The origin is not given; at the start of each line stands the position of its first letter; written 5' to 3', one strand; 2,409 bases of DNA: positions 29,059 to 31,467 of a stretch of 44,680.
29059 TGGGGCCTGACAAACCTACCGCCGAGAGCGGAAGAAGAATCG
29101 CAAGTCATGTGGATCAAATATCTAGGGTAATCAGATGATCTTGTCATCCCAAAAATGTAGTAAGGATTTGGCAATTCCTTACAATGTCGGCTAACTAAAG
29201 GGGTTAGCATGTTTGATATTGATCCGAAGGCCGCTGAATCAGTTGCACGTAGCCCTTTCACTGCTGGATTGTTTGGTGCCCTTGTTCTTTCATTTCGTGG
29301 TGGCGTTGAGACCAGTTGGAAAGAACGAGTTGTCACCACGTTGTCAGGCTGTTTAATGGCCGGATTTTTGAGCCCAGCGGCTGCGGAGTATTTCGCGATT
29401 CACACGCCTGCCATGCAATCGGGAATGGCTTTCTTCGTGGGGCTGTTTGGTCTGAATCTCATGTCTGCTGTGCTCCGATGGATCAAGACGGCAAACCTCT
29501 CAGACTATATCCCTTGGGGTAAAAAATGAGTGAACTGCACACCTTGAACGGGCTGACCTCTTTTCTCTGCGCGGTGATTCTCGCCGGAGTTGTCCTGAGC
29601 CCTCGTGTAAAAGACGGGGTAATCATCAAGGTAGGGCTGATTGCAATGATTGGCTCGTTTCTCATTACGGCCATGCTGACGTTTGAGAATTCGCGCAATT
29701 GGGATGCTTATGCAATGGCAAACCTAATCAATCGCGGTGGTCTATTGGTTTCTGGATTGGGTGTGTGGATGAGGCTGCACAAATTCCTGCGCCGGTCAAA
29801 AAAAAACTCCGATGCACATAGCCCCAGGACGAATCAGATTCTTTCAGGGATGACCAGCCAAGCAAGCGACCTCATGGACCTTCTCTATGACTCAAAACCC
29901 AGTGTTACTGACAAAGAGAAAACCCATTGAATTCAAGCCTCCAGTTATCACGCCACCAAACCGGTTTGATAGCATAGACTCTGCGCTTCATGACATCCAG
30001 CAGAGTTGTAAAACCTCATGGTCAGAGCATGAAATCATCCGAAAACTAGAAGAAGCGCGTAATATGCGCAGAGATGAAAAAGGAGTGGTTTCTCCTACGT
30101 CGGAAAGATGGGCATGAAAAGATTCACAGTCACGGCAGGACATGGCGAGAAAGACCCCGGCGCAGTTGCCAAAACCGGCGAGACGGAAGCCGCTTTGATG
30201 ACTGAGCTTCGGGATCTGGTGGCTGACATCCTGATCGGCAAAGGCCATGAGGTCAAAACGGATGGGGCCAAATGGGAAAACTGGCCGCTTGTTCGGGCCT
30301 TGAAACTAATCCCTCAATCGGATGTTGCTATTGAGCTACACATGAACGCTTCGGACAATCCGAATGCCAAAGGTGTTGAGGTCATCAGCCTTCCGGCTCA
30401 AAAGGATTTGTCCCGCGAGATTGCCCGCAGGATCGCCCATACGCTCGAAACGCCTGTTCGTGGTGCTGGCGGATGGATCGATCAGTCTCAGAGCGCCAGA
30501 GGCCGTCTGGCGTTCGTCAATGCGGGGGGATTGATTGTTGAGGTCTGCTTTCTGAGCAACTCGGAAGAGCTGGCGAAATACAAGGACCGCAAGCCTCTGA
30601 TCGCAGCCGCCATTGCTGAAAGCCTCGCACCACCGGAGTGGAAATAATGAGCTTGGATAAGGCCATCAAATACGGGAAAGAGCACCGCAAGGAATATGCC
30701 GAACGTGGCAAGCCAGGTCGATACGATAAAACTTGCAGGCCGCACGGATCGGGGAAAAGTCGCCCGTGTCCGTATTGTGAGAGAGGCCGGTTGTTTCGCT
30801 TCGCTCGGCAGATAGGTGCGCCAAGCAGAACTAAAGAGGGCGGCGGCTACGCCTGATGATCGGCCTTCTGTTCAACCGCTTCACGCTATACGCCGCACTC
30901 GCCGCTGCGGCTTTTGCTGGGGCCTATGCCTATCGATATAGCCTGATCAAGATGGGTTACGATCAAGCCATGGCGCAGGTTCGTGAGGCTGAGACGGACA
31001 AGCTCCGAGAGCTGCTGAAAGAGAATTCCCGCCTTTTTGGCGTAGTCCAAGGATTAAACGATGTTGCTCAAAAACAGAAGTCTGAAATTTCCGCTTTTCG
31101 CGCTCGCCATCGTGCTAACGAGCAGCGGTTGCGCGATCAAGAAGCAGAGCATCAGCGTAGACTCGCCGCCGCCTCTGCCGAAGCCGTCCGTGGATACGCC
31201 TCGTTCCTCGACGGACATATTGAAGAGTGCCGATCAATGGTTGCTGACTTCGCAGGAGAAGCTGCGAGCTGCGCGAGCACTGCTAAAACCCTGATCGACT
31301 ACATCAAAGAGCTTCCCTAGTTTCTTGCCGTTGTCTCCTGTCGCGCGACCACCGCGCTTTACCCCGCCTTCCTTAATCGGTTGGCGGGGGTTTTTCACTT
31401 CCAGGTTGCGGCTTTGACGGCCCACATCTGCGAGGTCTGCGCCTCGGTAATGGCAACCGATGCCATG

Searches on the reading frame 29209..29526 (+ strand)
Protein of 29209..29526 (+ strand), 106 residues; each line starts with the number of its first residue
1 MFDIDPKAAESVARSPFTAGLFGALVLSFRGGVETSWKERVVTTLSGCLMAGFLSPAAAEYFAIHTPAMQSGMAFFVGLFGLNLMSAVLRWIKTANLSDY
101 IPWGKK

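Call 27: search_protein_families(library=pfam, proteins=[window:29209-29526:+], max_evalue=0.01)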
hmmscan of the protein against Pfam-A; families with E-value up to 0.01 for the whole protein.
window:29209-29526:+ (106 aa): 0 families

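Call 28: search_protein_families(library=phrogs, proteins=[window:29209-29526:+], max_evalue=0.001)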
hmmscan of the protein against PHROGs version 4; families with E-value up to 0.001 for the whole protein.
window:29209-29526:+ (106 aa): 2 families
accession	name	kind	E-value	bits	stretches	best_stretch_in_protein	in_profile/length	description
phrog_2359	-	lysis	4.6e-16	59.6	1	17-98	16-97/110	holin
phrog_13918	-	unknown function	1.3e-05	26.1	1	17-93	13-94/108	-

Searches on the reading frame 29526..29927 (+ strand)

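Call 27: search_protein_families(library=pfam, proteins=[window:29526-29927:+], max_evalue=0.01)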
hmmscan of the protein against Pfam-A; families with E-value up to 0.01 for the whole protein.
window:29526-29927:+ (134 aa): 1 family
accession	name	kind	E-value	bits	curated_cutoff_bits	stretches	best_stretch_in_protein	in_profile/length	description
PF13398.12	Peptidase_M50B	-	0.00091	19.4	26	1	10-75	121-186/201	Peptidase M50B-like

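Call 28: search_protein_families(library=phrogs, proteins=[window:29526-29927:+], max_evalue=0.001)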
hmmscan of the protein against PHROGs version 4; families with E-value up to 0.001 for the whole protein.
window:29526-29927:+ (134 aa): 0 families

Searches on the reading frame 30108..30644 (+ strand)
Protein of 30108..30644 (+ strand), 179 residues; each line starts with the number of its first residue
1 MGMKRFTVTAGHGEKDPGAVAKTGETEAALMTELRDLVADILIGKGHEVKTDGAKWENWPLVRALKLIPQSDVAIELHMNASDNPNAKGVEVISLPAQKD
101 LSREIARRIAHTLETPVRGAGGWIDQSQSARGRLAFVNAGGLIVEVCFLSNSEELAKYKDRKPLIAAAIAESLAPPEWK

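Call 27: search_protein_families(library=pfam, proteins=[window:30108-30644:+], max_evalue=0.01)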
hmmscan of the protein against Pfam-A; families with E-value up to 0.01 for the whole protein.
window:30108-30644:+ (179 aa): 1 family
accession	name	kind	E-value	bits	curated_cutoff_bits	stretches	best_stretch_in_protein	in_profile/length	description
PF01520.23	Amidase_3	-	1.4e-21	77.8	27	1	8-173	3-172/174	N-acetylmuramoyl-L-alanine amidase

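Call 28: search_protein_families(library=phrogs, proteins=[window:30108-30644:+], max_evalue=0.001)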
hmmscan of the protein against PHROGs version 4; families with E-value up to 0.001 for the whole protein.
window:30108-30644:+ (179 aa): 4 families
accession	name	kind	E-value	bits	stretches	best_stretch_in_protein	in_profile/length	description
phrog_435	-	lysis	5.5e-38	132.3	1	1-174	110-282/556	endolysin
phrog_2742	-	lysis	1.1e-12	49.1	1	3-173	1-177/318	endolysin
phrog_489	-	lysis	1.5e-11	44.8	1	71-173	248-348/459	endolysin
phrog_12727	-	lysis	7.4e-05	23.2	1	3-173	162-338/393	endolysin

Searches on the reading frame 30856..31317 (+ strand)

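Call 27: search_protein_families(library=pfam, proteins=[window:30856-31317:+], max_evalue=0.01)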
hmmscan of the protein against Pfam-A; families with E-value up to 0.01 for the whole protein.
window:30856-31317:+ (154 aa): 1 family
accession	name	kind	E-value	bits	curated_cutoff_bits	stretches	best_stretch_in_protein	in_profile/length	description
PF11157.13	DUF2937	-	0.003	17.9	25.3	0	112-148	25-62/162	Protein of unknown function (DUF2937)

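Call 28: search_protein_families(library=phrogs, proteins=[window:30856-31317:+], max_evalue=0.001)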
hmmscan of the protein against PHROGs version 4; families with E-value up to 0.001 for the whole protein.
window:30856-31317:+ (154 aa): 1 family
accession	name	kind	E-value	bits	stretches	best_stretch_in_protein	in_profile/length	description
phrog_5777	-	unknown function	1.4e-05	26.5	1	12-149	17-161/169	-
